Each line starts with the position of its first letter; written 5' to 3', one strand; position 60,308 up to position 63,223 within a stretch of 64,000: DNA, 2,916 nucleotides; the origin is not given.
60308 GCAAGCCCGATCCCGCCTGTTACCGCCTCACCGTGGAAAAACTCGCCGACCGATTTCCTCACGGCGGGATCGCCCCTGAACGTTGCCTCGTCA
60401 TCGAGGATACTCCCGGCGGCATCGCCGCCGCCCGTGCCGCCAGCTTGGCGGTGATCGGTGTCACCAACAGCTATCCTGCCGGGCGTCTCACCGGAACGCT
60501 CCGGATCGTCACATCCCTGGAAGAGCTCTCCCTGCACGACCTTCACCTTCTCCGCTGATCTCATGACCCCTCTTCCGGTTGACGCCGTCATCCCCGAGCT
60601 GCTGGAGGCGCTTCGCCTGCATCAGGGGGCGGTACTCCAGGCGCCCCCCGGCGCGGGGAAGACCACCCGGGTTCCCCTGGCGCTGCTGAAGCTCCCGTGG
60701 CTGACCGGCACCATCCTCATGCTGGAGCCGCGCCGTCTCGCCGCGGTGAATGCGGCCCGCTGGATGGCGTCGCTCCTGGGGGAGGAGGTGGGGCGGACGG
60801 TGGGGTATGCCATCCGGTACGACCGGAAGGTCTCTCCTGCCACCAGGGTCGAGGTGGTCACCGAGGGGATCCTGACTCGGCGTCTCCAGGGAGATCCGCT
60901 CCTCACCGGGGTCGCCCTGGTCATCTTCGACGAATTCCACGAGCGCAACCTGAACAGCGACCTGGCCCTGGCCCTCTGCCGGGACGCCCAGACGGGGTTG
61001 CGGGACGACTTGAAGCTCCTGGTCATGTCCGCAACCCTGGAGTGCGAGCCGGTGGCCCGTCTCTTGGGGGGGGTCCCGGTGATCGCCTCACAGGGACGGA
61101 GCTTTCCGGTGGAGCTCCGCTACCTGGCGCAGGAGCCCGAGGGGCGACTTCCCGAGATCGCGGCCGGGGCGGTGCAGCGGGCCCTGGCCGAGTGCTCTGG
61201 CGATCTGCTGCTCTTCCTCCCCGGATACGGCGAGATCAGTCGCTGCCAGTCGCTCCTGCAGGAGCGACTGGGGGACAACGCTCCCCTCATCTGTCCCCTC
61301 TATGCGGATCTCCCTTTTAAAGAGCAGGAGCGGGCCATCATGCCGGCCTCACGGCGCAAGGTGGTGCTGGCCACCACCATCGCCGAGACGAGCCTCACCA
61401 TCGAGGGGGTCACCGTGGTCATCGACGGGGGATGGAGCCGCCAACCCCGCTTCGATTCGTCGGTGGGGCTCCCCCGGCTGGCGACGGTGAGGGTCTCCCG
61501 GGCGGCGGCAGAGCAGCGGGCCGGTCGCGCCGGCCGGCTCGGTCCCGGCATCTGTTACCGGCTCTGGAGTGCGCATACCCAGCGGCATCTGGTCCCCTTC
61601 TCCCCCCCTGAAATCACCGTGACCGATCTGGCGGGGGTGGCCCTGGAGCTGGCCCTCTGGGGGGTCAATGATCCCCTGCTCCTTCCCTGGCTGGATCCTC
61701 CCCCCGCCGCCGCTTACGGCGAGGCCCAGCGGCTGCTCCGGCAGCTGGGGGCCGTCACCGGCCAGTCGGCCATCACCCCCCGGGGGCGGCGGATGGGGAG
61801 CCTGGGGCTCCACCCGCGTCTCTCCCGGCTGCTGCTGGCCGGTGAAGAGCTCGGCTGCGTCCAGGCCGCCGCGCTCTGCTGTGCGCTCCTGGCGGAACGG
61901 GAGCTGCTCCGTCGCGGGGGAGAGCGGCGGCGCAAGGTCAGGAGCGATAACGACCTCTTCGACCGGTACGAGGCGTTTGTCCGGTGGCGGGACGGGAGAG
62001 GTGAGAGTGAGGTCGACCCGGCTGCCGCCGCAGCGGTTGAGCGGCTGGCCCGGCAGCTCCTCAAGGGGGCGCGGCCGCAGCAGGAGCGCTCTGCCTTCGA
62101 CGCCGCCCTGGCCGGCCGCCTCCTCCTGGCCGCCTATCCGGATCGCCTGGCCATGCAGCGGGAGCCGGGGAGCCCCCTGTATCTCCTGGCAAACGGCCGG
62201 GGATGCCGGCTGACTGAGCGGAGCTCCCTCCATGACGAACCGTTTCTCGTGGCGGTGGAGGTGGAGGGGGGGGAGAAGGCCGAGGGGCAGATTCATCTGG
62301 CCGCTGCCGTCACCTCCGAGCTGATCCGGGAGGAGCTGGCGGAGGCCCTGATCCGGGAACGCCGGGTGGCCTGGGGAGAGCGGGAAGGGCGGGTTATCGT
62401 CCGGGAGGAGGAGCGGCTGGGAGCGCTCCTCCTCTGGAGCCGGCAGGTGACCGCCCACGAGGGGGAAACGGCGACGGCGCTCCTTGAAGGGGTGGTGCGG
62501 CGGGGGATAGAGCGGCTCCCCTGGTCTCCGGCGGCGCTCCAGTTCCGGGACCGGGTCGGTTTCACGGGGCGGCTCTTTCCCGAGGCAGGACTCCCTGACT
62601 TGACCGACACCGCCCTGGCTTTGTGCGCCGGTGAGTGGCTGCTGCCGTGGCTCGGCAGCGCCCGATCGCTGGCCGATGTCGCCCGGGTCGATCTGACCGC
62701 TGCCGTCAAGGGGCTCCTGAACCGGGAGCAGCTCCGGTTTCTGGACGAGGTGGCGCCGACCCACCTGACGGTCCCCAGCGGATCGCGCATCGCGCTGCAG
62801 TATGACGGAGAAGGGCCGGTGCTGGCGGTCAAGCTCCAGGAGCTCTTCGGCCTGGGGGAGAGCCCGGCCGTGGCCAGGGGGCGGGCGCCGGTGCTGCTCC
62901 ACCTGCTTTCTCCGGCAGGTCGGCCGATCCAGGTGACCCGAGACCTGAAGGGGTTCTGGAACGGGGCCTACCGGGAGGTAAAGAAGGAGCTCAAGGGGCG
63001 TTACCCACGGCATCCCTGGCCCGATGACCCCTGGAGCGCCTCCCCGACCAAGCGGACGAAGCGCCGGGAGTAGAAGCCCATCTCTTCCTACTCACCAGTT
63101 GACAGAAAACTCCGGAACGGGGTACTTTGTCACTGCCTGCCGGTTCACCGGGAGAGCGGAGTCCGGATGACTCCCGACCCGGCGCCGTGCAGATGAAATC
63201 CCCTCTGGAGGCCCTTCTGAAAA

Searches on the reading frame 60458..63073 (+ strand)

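Call 107: search_protein_families(library=pfam, proteins=[window:60458-63073:+], max_evalue=0.0001)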
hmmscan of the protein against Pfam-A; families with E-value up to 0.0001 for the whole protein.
window:60458-63073:+ (871 aa): 3 families
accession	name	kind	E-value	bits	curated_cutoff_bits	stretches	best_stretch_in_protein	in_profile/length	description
PF08482.15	HrpB_C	-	1e-51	175.2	25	1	727-858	1-133/133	ATP-dependent helicase C-terminal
PF00271.37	Helicase_C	-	2.7e-08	34.5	23.5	1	250-362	18-110/110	Helicase conserved C-terminal domain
PF00270.35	DEAD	-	1.6e-07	31.7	26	1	45-200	8-165/167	DEAD/DEAH box helicase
